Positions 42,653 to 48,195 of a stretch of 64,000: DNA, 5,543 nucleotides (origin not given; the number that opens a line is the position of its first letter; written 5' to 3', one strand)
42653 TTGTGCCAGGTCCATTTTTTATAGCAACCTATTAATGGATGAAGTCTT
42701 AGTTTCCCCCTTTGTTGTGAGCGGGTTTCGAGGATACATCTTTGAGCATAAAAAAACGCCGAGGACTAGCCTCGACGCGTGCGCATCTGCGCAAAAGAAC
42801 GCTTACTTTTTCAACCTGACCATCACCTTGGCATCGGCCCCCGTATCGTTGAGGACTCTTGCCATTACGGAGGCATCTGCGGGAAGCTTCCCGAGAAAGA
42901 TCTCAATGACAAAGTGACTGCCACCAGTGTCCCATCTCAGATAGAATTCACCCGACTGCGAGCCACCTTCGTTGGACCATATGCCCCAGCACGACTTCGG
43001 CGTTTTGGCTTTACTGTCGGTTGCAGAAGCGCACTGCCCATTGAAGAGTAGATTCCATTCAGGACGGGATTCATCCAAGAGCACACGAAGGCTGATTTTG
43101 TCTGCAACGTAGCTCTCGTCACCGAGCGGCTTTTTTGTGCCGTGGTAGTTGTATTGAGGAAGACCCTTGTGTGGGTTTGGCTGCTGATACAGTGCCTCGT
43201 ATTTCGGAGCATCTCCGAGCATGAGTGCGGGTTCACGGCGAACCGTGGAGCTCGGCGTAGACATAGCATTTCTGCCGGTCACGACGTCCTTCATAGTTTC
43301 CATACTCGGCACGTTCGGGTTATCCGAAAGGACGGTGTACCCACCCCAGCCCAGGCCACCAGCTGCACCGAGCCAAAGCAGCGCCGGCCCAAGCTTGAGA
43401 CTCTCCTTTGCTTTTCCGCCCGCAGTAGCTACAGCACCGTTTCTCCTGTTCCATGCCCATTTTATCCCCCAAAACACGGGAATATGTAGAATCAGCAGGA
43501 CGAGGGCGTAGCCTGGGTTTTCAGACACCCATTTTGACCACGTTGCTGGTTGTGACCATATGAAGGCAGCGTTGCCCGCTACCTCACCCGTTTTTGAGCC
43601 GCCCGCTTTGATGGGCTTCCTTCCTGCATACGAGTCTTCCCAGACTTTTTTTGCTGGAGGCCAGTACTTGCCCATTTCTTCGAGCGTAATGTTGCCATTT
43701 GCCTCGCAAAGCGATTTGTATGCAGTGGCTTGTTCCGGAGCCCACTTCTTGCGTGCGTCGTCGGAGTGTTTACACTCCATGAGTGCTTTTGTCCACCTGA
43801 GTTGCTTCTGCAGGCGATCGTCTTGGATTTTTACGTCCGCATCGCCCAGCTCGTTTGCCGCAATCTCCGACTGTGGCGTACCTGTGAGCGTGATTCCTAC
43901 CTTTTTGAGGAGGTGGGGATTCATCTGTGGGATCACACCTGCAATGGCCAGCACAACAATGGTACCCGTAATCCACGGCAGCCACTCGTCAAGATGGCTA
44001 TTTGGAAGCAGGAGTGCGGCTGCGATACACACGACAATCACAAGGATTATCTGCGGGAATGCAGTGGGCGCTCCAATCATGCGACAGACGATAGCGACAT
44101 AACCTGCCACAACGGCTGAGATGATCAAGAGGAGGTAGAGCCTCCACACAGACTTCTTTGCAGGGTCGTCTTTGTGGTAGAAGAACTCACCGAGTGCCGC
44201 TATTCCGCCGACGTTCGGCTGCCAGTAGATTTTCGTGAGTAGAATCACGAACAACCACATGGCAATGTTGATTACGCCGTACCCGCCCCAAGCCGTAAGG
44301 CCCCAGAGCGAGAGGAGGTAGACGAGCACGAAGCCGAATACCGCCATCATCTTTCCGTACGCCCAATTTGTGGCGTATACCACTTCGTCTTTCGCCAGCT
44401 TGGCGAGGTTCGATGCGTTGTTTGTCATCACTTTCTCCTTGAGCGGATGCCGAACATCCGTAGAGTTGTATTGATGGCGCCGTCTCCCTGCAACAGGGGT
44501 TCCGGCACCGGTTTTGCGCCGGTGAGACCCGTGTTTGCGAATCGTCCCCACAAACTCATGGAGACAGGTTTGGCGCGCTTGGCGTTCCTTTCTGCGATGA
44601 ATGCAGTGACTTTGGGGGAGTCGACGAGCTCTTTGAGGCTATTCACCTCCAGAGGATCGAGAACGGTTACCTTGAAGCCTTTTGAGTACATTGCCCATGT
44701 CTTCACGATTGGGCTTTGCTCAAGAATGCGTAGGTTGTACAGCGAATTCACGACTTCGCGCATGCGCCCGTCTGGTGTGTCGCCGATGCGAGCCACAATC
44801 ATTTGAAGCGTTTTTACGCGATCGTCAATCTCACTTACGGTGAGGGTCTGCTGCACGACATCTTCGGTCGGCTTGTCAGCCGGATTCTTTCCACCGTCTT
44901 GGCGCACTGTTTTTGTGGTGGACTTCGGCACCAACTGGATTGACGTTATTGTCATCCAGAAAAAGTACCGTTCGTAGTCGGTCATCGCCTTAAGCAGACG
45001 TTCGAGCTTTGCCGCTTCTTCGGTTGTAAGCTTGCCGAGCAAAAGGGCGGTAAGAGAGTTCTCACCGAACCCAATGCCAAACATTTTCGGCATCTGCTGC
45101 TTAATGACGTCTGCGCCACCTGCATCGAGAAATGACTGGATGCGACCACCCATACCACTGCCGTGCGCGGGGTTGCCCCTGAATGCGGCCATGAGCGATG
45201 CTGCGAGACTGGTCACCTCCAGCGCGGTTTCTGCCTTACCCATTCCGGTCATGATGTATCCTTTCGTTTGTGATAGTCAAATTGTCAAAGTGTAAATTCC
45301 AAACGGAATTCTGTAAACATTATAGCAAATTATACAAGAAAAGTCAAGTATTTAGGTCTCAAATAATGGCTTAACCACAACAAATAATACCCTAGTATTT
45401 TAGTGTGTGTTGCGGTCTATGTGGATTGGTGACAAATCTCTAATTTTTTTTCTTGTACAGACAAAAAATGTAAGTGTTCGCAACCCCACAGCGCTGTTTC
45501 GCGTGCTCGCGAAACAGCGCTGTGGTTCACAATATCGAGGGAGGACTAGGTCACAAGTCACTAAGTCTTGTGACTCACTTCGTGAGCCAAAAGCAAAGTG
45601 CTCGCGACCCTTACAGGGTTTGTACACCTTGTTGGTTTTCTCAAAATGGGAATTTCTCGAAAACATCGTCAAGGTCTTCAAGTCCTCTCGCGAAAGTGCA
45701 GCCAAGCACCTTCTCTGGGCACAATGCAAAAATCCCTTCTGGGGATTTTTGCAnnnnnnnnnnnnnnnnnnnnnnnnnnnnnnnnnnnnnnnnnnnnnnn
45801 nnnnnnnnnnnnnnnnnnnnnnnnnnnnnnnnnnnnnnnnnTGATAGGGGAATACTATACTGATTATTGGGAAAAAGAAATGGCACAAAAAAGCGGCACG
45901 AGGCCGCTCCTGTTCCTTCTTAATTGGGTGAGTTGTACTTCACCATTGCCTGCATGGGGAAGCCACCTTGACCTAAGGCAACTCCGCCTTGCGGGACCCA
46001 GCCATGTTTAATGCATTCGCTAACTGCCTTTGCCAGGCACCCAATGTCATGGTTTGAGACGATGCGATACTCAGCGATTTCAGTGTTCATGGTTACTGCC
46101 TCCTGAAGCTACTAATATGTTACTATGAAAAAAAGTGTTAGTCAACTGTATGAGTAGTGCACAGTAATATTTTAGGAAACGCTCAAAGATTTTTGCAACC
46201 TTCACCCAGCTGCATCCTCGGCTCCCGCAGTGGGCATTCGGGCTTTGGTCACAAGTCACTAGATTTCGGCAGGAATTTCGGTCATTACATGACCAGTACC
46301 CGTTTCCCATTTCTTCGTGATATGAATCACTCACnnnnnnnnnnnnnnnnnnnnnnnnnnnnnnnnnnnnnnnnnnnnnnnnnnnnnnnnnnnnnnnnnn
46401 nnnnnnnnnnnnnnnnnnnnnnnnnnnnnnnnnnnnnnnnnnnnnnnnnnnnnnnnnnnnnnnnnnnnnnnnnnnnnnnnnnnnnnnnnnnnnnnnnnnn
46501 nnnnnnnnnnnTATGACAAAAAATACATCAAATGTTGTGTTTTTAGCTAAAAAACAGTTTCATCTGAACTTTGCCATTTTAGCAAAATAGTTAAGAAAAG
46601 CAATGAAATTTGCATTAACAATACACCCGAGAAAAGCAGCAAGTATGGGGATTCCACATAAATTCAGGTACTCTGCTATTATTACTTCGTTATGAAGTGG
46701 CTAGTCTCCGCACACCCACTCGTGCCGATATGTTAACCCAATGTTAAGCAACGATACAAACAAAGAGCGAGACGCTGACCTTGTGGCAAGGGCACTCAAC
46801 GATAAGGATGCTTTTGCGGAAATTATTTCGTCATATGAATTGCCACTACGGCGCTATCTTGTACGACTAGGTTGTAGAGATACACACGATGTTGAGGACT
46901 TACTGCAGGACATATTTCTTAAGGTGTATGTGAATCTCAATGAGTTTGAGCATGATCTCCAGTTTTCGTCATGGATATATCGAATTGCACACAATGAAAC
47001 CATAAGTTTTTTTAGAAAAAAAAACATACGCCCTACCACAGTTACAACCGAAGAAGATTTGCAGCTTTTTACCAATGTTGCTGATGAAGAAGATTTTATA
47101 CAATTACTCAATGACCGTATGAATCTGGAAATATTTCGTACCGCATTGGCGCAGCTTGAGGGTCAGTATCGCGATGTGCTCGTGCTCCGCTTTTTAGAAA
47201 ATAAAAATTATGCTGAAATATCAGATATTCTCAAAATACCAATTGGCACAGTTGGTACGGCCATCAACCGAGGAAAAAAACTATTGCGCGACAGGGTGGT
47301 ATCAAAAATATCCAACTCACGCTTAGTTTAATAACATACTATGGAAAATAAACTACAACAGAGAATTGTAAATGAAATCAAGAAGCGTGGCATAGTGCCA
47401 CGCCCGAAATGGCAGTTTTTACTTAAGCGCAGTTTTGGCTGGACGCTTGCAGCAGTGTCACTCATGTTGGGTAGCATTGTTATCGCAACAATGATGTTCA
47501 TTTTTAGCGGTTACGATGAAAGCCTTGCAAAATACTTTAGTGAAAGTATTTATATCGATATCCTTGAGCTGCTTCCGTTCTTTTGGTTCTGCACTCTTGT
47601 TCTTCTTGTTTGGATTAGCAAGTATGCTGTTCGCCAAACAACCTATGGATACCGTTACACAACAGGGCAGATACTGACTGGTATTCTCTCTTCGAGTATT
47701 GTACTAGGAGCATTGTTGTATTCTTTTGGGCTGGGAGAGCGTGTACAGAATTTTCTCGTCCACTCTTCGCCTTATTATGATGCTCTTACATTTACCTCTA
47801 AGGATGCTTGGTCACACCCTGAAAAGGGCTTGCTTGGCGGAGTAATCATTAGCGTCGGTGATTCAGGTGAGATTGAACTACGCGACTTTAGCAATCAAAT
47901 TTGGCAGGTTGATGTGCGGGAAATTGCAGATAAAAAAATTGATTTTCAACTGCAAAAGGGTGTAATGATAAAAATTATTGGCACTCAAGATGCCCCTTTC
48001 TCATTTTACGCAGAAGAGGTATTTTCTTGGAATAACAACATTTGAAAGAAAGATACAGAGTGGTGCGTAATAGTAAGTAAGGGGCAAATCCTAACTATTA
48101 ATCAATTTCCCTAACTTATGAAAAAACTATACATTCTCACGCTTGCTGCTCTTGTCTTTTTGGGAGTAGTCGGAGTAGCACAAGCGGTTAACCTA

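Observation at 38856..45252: Tandem array of eight diverged paralogous small two-TM secreted proteins (VirB2/TrbC-pilin-like topology) converging on a large polytopic membrane protein and a coupled soluble protein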

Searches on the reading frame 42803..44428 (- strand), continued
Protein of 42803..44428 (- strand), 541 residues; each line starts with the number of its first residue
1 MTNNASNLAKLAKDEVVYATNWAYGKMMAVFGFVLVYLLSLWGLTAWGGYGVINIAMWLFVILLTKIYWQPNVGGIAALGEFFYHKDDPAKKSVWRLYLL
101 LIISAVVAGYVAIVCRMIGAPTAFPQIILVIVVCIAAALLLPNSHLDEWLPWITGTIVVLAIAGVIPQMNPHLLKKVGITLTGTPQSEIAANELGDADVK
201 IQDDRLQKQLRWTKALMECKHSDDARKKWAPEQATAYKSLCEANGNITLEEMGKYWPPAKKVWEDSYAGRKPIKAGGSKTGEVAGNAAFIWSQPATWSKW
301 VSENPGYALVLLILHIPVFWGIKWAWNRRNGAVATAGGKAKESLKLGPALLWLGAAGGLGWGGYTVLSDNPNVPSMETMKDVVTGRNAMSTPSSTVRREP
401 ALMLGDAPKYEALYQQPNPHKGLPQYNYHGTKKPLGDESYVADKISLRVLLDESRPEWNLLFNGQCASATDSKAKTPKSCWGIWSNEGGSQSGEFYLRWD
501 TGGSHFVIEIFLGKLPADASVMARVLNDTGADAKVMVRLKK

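Call 92: search_protein_families(library=pfam, alignment_id=A3, max_evalue=1)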
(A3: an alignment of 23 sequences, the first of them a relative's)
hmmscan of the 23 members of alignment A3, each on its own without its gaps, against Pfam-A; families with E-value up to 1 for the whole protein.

A. member 1, P0001 (541 aa): 0 families

B. families by the number of members that match (of 23 scanned): 27 families (the first 25 are shown)
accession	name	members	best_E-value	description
PF19529.4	DUF6057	4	0.017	Family of unknown function (DUF6057)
PF13567.11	DUF4131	2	0.0008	Domain of unknown function (DUF4131)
PF11992.13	TgpA_N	2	0.0017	TgpA N-terminal domain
PF14283.11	CD1107-like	2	0.12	Mobile element protein CD1107-like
PF14143.11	YrhC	1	0.00025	YrhC-like protein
PF04235.18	DUF418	1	0.0034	Protein of unknown function (DUF418)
PF22832.1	PsaO_TMD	1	0.023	PsaO transmembrane domain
PF20315.3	DUF6611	1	0.033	Family of unknown function (DUF6611)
PF02673.24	BacA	1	0.034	Bacitracin resistance protein BacA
PF12389.13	Peptidase_M73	1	0.034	Camelysin metallo-endopeptidase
PF04228.19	Zn_peptidase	1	0.057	Putative neutral zinc metallopeptidase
PF22402.2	Coat_P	1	0.058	Coat protein, P (projecting) domain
PF12233.13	p12I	1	0.058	Human adult T cell leukemia/lymphoma virus protein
PF04693.18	DDE_Tnp_2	1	0.078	Archaeal putative transposase ISC1217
PF19503.4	DUF6037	1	0.083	Family of unknown function (DUF6037)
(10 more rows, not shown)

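Call 93: find_encoding_contigs(protein=P0038, flank=10000, max_places=3)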
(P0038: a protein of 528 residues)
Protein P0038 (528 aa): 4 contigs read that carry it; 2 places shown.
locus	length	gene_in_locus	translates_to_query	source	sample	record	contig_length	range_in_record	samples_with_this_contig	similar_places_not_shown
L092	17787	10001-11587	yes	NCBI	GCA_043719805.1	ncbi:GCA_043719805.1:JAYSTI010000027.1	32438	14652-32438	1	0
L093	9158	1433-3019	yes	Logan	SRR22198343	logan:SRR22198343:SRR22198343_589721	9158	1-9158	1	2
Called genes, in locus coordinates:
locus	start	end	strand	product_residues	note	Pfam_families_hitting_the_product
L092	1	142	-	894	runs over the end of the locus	PF02861:Clp_N, PF13191:AAA_16 (weak), PF23569:NBD_SMAX1, PF00004:AAA, PF17871:AAA_lid_9, PF07724:AAA_2, PF07728:AAA_5, PF10431:ClpB_D2-small, +4 more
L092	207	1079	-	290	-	PF13365:Trypsin_2 (weak)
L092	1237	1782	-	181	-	-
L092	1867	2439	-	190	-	PF02777:Sod_Fe_C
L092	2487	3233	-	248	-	PF02592:Vut_1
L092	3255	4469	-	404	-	PF00266:Aminotran_5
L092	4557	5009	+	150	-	PF14584:DUF4446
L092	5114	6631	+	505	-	PF00009:GTP_EFTU, PF00071:Ras (weak), PF01926:MMR_HSR1, PF02421:FeoB_N (faint), PF08477:Roc (faint), PF03308:MeaB (faint), PF22042:EF-G_D2, PF11987:IF-2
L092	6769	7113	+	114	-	PF02033:RBFA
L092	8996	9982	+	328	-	-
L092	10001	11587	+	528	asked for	-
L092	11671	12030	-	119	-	PF18895:T4SS_pilin (weak)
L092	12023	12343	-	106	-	PF18895:T4SS_pilin (weak)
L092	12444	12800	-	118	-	PF18895:T4SS_pilin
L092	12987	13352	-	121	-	PF18895:T4SS_pilin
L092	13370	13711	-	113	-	PF18895:T4SS_pilin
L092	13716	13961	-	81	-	PF04956:TrbC (faint), PF18895:T4SS_pilin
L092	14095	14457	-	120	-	PF18895:T4SS_pilin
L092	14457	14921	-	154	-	PF18895:T4SS_pilin (weak)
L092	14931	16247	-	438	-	PF01547:SBP_bac_1, PF13416:SBP_bac_8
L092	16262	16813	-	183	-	PF01209:Ubie_methyltran, PF01728:FtsJ (weak), PF05175:MTS, PF13847:Methyltransf_31, PF08241:Methyltransf_11, PF08242:Methyltransf_12, PF13649:Methyltransf_25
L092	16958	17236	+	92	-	-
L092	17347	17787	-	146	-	?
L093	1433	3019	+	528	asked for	-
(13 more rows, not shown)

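Call 94: find_encoding_contigs(protein=P0034, flank=10000, max_places=3)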
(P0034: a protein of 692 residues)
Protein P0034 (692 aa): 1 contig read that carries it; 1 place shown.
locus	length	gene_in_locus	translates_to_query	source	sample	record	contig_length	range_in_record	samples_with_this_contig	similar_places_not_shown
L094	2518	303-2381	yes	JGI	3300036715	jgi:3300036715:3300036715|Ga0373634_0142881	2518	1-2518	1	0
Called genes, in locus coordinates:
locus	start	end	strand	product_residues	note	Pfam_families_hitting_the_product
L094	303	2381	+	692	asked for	-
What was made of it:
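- The one contig with no neighbours, L094, is uninformative (call 94).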

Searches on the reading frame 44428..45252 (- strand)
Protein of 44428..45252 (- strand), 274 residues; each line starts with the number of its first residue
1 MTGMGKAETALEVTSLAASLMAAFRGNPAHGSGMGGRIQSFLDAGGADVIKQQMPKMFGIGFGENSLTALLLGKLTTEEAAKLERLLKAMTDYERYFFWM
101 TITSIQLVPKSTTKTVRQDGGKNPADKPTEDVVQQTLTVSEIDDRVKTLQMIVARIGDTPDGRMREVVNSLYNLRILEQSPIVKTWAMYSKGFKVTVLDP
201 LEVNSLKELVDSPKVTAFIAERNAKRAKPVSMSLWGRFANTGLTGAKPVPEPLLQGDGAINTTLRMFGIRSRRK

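Call 3: search_protein_families(library=pfam, proteins=[window:44428-45252:-], max_evalue=1)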
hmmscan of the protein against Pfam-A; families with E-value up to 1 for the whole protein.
window:44428-45252:- (274 aa): 0 families

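Call 4: search_protein_families(library=ncbifam, proteins=[window:44428-45252:-], max_evalue=1)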
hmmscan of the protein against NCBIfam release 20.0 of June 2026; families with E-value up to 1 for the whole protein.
window:44428-45252:- (274 aa): 1 family
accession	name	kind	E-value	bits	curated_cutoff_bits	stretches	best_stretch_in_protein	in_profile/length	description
NF047884.1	UdeprDiPSep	equivalog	0.082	12.8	250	1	69-113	27-71/188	undecaprenyl-diphosphatase SepP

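Call 12: find_encoding_contigs(protein=window:44428-45252:-, flank=10000, max_places=6)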
Protein window:44428-45252:- (274 aa): 1 contig read that carries it; 1 place shown.
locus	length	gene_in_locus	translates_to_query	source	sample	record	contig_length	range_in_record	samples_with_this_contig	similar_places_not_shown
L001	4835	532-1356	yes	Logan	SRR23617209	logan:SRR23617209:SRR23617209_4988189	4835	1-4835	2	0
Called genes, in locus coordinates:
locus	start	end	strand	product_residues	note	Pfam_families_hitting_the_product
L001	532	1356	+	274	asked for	-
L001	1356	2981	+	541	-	-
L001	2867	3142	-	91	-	-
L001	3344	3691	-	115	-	PF18895:T4SS_pilin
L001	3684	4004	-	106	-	PF18895:T4SS_pilin (weak)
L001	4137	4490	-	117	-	PF18895:T4SS_pilin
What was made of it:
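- On PF18895 T4SS_pilin (VirB2-like pilins of Patescibacteria and monoderms): Precomputed PF18895 on the same genes in an independent assembly (call 12).
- Checked: They are called identically on an independent assembly (call 12).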

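Call 18: list_cluster_members(proteins=[P0001, window:44428-45252:-, window:42093-42440:+, window:31877-34354:+])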
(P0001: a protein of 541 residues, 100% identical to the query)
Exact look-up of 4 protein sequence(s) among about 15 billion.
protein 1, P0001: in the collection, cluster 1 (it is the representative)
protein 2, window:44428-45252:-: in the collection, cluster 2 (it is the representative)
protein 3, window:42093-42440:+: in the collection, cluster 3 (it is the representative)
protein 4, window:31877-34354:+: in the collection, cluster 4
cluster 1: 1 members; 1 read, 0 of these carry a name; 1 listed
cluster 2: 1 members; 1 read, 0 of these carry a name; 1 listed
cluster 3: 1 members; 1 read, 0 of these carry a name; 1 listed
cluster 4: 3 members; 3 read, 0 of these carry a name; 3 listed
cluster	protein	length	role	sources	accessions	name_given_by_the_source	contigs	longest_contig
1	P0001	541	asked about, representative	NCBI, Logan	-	-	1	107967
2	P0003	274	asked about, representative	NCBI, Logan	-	-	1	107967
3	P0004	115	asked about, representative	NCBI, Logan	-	-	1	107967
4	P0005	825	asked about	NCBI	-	-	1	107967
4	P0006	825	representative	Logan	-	-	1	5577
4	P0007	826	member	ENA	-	-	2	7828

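Call 25: find_homologous_proteins(query=window:44428-45252:-, max_evalue=0.001)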
Query window:44428-45252:- (274 aa): 5 proteins with E <= 0.001 among 2167 candidates.
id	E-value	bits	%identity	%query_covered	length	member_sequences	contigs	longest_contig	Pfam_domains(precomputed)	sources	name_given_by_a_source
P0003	9.3e-175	597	100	100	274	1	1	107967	-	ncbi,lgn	-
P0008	9.6e-139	479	80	100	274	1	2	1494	-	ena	-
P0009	2.6e-116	406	69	99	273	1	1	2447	-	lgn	-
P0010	5.2e-105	369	64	96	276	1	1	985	-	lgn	-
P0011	2.5e-64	235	48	97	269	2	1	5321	-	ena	-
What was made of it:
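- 44428..45252 (-): 274-aa soluble protein with no TM or signal peptide, translationally coupled to the 541-aa gene (TGATG); family unknown. Five homologs (call 25).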

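Call 83: search_protein_families(library=phrogs, proteins=[window:44428-45252:-], max_evalue=0.01)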
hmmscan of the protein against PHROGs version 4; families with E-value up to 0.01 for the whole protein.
window:44428-45252:- (274 aa): 0 families
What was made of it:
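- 44428..45252 (-): No family hit (calls 3, 4, 83).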

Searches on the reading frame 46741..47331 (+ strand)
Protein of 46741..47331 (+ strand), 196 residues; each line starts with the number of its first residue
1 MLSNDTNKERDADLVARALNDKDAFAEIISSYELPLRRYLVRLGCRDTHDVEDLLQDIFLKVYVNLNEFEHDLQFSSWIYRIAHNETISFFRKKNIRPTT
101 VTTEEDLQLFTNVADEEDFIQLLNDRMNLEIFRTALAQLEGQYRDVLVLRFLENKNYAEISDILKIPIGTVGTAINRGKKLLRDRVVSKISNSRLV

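Call 8: search_protein_families(library=pfam, proteins=[window:46741-47331:+], max_evalue=0.001)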
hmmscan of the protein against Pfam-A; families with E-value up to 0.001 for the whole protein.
window:46741-47331:+ (196 aa): 3 families
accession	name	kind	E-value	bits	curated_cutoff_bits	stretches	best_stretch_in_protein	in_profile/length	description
PF04542.20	Sigma70_r2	-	2.9e-14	53.1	24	1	29-95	2-69/71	Sigma-70 region 2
PF08281.18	Sigma70_r4_2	-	1.8e-13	50.3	25.7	1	130-182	2-54/54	Sigma-70, region 4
PF04545.22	Sigma70_r4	-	1.6e-08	34.3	24.1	1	135-183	1-49/50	Sigma-70, region 4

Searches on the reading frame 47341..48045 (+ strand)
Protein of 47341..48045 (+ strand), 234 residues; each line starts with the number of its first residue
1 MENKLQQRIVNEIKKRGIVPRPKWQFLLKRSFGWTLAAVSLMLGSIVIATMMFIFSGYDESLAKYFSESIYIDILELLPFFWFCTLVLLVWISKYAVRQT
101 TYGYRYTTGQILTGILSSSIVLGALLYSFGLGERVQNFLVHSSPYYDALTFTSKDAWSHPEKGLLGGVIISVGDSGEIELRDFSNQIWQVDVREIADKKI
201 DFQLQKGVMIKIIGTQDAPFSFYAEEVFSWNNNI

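Call 8: search_protein_families(library=pfam, proteins=[window:47341-48045:+], max_evalue=0.001)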
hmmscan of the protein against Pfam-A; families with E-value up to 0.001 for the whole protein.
window:47341-48045:+ (234 aa): 1 family
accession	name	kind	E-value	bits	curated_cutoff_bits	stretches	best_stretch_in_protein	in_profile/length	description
PF00689.26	Cation_ATPase_C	-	0.00049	20.4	27.3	1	20-129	38-138/175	Cation transporting ATPase, C-terminus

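Call 83: search_protein_families(library=phrogs, proteins=[window:47341-48045:+], max_evalue=0.01)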
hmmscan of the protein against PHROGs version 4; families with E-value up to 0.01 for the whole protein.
window:47341-48045:+ (234 aa): 0 families
